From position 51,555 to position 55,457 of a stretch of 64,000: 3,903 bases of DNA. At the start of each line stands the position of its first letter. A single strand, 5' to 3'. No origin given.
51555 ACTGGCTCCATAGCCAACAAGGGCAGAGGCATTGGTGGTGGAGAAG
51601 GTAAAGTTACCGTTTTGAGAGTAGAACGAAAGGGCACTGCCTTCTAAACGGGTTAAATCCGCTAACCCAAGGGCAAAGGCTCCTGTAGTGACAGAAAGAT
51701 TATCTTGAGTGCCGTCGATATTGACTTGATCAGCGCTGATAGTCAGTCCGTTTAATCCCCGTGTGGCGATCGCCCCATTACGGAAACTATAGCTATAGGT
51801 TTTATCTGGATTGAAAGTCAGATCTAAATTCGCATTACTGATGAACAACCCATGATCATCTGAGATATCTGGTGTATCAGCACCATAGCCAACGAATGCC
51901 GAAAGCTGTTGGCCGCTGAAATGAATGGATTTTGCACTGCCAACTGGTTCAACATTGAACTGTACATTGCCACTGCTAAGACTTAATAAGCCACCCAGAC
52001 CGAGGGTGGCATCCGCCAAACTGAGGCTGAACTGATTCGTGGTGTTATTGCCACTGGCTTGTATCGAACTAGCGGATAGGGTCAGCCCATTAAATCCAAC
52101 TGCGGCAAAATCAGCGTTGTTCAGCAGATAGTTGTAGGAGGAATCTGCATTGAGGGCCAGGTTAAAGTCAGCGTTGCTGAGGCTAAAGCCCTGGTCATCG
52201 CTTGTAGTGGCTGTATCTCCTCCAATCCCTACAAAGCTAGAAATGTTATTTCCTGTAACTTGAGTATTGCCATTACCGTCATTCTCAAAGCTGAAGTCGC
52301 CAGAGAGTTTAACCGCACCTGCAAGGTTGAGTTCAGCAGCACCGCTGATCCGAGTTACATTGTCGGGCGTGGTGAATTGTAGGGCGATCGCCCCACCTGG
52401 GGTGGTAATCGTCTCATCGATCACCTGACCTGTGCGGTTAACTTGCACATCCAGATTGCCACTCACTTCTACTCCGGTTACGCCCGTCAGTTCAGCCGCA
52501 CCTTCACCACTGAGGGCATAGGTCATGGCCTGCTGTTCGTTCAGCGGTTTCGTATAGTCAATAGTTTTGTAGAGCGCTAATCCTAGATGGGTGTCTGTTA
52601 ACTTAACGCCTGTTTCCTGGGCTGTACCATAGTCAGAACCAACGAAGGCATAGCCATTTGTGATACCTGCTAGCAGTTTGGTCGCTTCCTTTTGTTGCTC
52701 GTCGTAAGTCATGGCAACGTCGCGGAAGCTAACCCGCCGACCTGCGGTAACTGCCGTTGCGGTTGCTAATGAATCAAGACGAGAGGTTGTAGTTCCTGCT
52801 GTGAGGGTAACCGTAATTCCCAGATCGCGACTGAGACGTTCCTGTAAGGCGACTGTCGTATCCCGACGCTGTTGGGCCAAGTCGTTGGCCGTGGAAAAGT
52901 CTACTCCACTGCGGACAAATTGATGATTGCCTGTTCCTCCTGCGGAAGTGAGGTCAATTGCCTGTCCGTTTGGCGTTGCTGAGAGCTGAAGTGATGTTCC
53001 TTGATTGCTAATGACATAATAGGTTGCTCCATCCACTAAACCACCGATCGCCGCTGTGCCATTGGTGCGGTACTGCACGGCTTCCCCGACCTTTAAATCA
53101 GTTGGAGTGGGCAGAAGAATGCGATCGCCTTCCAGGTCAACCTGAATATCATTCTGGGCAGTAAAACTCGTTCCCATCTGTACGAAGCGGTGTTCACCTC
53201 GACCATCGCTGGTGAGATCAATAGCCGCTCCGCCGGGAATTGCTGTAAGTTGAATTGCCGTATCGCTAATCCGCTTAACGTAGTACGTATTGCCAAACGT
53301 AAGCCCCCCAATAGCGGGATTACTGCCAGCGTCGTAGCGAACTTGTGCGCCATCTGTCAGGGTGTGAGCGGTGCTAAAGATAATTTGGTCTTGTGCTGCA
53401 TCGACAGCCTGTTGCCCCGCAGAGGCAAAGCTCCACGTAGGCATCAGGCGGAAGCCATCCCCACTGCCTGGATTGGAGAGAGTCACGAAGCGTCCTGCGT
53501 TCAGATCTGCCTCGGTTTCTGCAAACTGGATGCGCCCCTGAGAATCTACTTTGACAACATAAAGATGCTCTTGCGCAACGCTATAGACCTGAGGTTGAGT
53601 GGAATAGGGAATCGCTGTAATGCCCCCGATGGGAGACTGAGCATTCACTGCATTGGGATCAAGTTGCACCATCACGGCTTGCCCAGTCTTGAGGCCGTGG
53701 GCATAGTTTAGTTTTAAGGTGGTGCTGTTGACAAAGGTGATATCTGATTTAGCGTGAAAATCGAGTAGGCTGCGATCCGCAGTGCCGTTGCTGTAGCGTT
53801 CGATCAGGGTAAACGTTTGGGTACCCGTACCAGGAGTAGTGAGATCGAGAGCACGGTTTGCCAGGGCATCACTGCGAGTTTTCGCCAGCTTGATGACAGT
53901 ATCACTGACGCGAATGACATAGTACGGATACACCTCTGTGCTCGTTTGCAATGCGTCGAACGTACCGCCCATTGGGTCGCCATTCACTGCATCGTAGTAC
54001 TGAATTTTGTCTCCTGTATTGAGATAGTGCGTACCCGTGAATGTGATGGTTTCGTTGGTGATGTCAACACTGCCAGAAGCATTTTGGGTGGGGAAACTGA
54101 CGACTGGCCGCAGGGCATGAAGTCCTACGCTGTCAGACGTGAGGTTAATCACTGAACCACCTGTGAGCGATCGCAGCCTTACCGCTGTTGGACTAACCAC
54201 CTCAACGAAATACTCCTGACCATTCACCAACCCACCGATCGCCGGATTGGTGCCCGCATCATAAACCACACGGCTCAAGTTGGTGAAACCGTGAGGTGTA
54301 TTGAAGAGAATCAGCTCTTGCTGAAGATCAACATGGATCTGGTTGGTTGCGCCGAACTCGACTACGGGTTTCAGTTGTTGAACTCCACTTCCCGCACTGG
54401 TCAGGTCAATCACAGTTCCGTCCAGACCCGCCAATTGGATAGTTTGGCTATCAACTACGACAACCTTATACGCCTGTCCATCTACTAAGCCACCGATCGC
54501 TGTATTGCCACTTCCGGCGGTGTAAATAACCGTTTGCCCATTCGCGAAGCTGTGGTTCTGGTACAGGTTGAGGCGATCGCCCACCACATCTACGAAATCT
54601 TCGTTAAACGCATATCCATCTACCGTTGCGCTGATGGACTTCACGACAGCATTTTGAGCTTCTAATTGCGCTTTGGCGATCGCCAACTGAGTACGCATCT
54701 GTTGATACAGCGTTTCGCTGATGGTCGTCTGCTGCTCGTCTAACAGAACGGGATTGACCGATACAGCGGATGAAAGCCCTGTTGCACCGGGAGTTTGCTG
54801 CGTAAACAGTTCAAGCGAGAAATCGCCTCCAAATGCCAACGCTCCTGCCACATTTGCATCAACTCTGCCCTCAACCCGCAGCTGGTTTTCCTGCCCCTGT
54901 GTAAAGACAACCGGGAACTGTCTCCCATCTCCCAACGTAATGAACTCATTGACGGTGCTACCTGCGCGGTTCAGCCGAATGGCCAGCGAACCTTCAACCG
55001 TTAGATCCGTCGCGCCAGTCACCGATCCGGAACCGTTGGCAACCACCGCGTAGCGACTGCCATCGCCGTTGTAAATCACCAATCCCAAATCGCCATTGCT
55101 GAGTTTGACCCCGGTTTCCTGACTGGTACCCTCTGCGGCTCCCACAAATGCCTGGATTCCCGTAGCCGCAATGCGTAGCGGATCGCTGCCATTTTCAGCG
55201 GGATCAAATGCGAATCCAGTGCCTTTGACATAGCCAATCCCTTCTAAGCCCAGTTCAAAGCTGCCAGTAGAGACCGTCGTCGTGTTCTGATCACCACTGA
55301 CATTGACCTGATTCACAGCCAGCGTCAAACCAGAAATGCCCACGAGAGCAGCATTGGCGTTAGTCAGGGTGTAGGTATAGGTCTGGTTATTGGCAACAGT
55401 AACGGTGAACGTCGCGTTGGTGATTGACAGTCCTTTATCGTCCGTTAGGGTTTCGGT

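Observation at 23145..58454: One uninterrupted 35.3-kb ORF (11,769 codons) fills 55% of the window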

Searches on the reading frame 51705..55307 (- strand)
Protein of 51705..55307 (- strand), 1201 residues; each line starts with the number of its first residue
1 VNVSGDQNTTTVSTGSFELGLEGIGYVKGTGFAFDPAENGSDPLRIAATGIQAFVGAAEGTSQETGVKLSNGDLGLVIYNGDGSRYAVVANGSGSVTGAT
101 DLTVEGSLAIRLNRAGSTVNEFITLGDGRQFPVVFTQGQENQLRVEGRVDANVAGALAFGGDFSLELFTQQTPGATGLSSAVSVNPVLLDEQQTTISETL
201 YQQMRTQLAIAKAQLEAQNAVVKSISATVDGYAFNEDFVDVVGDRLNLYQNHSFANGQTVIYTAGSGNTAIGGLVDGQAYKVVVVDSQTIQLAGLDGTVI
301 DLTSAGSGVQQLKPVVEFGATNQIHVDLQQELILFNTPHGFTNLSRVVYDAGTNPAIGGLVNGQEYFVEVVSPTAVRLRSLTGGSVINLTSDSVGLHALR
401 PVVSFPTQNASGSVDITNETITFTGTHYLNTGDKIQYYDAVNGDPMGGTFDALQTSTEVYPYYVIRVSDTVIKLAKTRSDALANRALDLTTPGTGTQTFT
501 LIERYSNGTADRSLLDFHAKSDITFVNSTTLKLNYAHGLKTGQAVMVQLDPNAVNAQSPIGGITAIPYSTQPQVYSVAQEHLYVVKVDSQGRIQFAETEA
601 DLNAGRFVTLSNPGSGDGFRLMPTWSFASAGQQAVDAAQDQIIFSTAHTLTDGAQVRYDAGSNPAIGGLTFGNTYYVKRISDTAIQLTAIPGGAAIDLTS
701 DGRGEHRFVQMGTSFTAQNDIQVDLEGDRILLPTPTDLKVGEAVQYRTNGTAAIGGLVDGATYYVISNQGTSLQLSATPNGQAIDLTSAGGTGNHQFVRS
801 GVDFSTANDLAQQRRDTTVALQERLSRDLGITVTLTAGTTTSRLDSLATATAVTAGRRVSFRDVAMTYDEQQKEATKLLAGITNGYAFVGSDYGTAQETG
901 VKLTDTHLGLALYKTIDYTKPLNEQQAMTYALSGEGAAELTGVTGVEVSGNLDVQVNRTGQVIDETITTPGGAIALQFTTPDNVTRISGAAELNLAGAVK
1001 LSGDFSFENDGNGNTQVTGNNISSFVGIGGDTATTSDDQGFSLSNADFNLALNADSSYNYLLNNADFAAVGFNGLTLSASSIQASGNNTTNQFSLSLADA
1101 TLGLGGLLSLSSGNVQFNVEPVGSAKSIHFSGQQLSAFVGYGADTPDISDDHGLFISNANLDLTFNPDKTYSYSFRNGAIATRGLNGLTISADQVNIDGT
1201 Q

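Call 39: find_homologous_proteins(query=window:51705-55307:-)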
Query window:51705-55307:- (1201 aa): 51 proteins with E <= 0.001 among 8000 candidates.
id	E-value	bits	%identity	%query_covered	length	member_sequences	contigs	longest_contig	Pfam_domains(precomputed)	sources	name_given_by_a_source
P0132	7.9e-257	873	59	21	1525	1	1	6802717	PF16395.12,PF14252.12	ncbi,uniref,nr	ncbi:hypothetical protein ANSO36C_09540 [Nostoc cf. commune SO-36]|uniref:DUF4347 domain-containing 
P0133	6.2e-221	755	43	53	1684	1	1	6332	PF14252.12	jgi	jgi:Domain of unknown function (DUF4347)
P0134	3.5e-29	120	29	31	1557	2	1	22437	-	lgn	-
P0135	4.3e-29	119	28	36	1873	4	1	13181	-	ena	-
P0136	5.8e-25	106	28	38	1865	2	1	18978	-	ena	-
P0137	1.2e-23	101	28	38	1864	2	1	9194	-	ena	-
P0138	1.3e-23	101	27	39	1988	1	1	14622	PF16190.12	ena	-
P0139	2.9e-23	100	32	18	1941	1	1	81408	-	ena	-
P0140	4.0e-23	100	33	21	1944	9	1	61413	PF16190.12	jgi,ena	-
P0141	4.3e-23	99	26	49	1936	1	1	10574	PF12810.14,PF16190.12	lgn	-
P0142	7.6e-22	95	24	39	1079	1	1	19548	-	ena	-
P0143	1.9e-20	91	28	33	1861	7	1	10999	-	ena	-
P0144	2.4e-20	90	25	48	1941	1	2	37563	PF12810.14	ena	-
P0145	2.5e-20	90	36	14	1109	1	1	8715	-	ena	-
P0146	2.9e-20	90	25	48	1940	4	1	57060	-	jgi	jgi:hypothetical protein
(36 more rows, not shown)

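Call 88: find_encoding_contigs(protein=P0132, flank=10000, max_places=2)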
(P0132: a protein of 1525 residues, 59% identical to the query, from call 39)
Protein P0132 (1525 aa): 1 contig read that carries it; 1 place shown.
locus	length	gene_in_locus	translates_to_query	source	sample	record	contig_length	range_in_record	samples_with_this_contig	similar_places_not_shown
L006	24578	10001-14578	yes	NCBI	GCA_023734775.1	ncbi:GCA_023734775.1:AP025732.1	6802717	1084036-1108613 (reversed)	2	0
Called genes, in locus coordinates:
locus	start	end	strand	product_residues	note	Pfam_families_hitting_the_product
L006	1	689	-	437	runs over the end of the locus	PF00989:PAS, PF08448:PAS_4 (faint), PF13426:PAS_9 (weak), PF24820:Diguanyl_cycl_sensor (weak), PF00512:HisKA (faint), PF02518:HATPase_c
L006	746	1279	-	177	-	PF18546:MetOD1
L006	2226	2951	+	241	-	PF01507:PAPS_reduct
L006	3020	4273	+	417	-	PF00149:Metallophos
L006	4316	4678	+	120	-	-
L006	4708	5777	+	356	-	-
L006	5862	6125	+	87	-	-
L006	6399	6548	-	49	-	-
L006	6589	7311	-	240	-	PF13546:DDE_5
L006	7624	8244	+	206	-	PF00005:ABC_tran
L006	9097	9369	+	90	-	-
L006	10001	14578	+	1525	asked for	PF14252:DUF4347, PF16395:DUF5004 (faint)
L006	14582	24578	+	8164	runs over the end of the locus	-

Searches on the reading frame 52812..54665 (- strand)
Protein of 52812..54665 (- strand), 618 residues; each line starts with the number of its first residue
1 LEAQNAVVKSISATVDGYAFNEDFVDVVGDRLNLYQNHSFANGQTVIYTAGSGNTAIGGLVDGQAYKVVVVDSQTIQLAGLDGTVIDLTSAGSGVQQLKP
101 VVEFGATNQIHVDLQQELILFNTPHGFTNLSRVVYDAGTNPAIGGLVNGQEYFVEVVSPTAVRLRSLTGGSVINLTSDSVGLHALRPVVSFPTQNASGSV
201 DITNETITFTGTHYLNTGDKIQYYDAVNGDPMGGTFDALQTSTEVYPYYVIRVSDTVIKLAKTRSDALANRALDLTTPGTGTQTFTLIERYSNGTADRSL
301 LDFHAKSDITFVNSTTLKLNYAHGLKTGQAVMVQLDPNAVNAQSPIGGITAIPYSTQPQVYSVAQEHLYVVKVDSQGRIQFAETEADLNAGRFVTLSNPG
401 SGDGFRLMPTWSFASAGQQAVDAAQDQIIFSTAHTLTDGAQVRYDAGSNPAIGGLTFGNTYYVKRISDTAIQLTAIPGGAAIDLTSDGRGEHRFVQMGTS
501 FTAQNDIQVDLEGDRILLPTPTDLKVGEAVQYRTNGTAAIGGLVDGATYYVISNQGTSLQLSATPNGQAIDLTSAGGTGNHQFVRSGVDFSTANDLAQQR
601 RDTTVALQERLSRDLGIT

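Call 103: search_protein_families(library=phrogs, proteins=[window:52812-54665:-], max_evalue=0.01)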
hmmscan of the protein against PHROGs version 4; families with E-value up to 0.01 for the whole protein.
window:52812-54665:- (618 aa): 2 families
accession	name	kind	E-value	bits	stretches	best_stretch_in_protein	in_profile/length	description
phrog_2885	-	tail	1e-30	106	5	101-184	810-902/4179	baseplate wedge subunit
phrog_4711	-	unknown function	0.0001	23.1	0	419-491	103-170/296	-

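Call 104: search_dna_similar(query=window:52812-54665:-, collection=phages, mode=protein, max_rows=15)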
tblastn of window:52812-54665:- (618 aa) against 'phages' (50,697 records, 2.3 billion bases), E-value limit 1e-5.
Records with a match: 5; places in all: 5; records where one place covers at least 80% of the query: 0.
Best place of each record, by identity: <60% 5.
By first word of the organism name: Prochlorococcus 4; Actinomycetia 1.
By host as written in the record: Prochlorococcus MED4 2; Prochlorococcus sp. MED4 2; Actinomycetia bacterium 1.
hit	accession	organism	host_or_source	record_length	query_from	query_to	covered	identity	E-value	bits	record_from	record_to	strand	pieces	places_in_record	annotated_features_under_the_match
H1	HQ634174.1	Prochlorococcus phage MED4-213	Prochlorococcus MED4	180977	25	164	23%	34.3%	2e-8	64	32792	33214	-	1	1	hypothetical protein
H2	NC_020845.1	Prochlorococcus phage MED4-213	Prochlorococcus MED4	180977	25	164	23%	34.3%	2e-8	64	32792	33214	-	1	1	tail fiber protein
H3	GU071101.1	Prochlorococcus phage P-HM1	Prochlorococcus sp. MED4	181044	23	166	23%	32.2%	4e-8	63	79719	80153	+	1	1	YapH protein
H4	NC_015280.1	Prochlorococcus phage P-HM1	Prochlorococcus sp. MED4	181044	23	166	23%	32.2%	4e-8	63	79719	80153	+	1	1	tail fiber protein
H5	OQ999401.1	Actinomycetia phage DSL-LC01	Actinomycetia bacterium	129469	452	583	21%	34.8%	3e-6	57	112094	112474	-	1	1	ALK tyrosine kinase receptor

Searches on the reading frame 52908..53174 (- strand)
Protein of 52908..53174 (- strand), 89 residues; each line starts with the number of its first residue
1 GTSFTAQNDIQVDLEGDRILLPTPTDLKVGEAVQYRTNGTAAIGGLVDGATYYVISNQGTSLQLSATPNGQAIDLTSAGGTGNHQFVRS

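Call 102: search_solved_structures(query=A4, max_evalue=10, show_alignments=1)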
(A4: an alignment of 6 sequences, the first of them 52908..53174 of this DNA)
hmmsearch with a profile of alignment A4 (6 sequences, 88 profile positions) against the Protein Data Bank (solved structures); distinct sequences matched with E-value up to 10: 0.
